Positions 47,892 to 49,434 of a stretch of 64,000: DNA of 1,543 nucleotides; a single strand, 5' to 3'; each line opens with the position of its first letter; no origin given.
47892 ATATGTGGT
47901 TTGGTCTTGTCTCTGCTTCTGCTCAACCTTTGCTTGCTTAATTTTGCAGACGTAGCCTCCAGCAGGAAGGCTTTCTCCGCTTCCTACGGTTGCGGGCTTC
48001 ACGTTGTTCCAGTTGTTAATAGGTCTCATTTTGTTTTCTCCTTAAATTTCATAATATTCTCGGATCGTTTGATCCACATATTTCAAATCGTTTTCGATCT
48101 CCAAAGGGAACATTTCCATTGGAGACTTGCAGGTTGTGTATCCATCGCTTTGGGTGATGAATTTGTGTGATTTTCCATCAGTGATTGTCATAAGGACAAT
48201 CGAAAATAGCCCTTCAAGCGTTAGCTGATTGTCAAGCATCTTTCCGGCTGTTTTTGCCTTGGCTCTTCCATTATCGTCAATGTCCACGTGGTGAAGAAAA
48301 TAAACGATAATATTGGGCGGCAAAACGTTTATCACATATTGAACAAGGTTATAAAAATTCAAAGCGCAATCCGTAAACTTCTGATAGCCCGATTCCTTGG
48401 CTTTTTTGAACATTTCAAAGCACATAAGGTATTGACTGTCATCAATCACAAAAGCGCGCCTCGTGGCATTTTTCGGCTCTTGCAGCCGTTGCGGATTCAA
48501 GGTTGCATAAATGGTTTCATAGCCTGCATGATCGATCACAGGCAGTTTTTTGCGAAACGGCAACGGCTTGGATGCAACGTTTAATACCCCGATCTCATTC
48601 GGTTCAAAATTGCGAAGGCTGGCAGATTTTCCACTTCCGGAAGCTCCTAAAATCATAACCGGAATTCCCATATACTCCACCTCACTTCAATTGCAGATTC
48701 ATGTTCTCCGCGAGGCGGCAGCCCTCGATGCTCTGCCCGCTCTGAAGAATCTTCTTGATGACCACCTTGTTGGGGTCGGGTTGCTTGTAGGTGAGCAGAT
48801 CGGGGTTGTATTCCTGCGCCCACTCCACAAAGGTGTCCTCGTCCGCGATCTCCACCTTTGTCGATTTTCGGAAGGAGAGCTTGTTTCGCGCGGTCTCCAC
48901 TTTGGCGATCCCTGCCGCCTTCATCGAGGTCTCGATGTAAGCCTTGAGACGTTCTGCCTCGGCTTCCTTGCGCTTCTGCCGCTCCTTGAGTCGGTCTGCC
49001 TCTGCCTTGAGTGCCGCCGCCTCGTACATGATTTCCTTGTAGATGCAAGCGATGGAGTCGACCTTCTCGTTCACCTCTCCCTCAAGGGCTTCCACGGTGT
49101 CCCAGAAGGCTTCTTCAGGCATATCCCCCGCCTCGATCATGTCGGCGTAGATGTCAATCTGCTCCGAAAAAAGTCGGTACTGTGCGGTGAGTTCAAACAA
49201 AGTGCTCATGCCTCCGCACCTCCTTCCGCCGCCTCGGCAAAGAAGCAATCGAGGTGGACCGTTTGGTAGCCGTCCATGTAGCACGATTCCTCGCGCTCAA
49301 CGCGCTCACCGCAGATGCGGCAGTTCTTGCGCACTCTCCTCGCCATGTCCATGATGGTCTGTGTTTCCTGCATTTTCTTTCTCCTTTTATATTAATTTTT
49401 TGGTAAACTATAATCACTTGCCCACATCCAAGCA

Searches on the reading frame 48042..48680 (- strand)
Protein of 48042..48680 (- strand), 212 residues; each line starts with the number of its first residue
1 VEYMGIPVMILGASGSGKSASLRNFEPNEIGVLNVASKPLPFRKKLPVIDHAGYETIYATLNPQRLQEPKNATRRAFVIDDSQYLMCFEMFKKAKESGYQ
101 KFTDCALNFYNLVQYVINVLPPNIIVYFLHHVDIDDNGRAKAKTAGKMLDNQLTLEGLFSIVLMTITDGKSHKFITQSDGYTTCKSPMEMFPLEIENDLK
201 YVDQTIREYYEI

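Call 32: search_protein_families(library=phrogs, proteins=[window:48042-48680:-], max_evalue=0.001)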
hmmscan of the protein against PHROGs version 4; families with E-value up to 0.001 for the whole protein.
window:48042-48680:- (212 aa): 2 families
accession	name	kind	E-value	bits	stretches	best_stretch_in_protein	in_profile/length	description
phrog_2872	-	DNA, RNA and nucleotide metabolism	7.8e-64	216.2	1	4-212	1-213/219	Sak4-like ssDNA annealing protein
phrog_124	-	DNA, RNA and nucleotide metabolism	0.00048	20.6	0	8-209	46-260/382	Sak4-like ssDNA annealing protein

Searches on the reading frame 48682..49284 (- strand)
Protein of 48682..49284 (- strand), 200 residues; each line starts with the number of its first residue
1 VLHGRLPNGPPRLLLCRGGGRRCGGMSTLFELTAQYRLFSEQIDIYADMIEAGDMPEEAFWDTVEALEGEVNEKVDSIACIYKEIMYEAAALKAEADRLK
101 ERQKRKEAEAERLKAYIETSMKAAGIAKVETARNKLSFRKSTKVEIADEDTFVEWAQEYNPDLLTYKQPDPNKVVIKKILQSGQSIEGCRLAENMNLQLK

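Call 32: search_protein_families(library=phrogs, proteins=[window:48682-49284:-], max_evalue=0.001)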
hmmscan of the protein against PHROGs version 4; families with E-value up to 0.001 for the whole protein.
window:48682-49284:- (200 aa): 5 families
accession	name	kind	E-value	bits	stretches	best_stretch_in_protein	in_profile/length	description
phrog_253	-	DNA, RNA and nucleotide metabolism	8e-38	130.9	1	26-200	6-167/169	Mu Gam-like end protection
phrog_20203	-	unknown function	4.3e-08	34.2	1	121-200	1-75/75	-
phrog_2205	-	DNA, RNA and nucleotide metabolism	2.1e-06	28.2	1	93-183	62-153/183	Mu Gam-like end protection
phrog_10477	-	DNA, RNA and nucleotide metabolism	0.00011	23.2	1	63-196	108-241/243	exonuclease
phrog_11955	-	unknown function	0.00064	20.4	1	70-162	12-108/201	-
